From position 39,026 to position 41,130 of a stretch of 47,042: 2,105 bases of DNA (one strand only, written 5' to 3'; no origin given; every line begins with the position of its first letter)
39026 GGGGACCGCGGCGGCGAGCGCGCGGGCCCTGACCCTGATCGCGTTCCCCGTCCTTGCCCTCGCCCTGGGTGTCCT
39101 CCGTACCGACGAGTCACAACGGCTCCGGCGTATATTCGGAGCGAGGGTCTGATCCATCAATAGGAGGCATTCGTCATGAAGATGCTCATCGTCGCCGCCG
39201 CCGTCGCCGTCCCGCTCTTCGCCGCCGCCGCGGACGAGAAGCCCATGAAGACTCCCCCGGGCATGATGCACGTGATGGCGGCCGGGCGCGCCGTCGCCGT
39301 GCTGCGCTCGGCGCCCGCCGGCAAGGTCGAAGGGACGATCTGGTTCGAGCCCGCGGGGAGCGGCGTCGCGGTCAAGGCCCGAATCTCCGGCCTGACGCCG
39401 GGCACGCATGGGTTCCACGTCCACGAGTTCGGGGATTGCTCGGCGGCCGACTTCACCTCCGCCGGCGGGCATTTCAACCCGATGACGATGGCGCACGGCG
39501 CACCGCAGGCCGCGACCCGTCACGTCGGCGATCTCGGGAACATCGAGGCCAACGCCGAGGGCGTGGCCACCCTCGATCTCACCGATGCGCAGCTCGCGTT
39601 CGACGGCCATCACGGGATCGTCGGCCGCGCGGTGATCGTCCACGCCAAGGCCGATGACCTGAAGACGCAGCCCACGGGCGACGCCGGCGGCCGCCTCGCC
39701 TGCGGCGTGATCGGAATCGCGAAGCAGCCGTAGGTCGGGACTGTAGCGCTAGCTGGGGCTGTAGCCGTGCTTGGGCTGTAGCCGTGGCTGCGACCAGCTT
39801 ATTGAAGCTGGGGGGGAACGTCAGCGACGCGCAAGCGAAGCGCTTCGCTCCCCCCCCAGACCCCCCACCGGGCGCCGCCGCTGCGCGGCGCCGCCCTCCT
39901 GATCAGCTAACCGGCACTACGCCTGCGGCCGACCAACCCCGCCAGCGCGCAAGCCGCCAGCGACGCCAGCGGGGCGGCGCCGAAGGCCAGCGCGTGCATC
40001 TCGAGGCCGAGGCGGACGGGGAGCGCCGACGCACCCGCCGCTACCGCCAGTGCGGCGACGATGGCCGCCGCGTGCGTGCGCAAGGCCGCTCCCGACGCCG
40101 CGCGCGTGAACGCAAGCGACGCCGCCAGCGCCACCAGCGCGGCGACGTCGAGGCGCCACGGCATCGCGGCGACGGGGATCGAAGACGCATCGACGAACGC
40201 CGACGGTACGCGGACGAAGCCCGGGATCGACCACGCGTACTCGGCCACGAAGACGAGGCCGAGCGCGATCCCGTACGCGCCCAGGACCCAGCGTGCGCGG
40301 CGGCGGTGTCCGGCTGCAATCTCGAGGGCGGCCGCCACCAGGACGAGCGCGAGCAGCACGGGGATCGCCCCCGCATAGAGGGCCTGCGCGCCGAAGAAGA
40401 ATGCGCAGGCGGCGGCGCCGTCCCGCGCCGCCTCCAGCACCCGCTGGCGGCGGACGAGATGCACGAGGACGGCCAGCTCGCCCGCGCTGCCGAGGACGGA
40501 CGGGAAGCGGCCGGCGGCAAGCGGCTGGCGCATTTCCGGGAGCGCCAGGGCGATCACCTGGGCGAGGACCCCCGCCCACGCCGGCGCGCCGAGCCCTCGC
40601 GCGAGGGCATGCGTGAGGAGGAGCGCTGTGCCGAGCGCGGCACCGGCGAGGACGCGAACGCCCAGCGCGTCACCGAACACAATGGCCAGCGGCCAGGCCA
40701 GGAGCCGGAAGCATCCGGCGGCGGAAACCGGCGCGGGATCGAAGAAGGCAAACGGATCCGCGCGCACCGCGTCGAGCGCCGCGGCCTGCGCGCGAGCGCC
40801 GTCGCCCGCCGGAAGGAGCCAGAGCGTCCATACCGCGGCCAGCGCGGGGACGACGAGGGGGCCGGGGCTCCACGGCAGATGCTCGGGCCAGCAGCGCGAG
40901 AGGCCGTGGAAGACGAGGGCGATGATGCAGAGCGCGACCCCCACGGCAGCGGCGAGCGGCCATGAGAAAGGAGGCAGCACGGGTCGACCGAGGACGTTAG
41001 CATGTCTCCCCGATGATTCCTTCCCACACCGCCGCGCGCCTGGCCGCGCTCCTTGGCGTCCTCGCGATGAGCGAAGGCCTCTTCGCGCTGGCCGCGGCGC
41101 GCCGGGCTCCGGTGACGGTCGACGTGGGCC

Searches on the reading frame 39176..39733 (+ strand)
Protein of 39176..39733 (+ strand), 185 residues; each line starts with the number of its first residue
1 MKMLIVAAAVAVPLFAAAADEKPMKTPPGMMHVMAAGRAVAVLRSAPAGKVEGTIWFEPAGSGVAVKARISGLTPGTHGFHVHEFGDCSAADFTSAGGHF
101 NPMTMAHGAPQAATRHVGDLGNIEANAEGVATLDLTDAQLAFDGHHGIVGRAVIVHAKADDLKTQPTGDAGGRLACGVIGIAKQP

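Call 8: search_protein_families(library=pfam, proteins=[window:39176-39733:+], max_evalue=0.01)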
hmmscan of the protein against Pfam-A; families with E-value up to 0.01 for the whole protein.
window:39176-39733:+ (185 aa): 1 family
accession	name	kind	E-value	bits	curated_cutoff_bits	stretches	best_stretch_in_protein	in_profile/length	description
PF00080.25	Sod_Cu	-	7.1e-49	166.1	28.9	1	51-179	1-133/133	Copper/zinc superoxide dismutase (SODC)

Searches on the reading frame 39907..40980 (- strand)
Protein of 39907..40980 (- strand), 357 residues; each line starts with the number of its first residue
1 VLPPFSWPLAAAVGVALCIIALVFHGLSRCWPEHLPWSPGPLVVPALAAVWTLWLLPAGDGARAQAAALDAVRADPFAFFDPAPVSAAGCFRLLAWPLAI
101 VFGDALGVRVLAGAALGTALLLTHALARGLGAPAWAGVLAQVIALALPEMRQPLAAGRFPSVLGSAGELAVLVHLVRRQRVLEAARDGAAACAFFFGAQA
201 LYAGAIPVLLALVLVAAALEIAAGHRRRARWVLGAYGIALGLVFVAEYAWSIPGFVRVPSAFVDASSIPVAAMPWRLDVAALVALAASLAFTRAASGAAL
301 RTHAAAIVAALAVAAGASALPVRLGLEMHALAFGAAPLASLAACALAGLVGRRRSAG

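Call 8: search_protein_families(library=pfam, proteins=[window:39907-40980:-], max_evalue=0.01)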
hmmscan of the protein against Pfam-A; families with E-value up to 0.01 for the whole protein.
window:39907-40980:- (357 aa): 0 families

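Call 67: search_protein_families(library=ncbifam, proteins=[window:39907-40980:-], max_evalue=0.001)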
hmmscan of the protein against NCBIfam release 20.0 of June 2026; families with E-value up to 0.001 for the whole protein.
window:39907-40980:- (357 aa): 0 families
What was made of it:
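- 39907..40980 (-): m1: 357-aa protein of about 10 TM helices and unknown family. It is on the minus strand, divergent from m2. No Pfam or NCBIfam hit (calls 8, 67).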
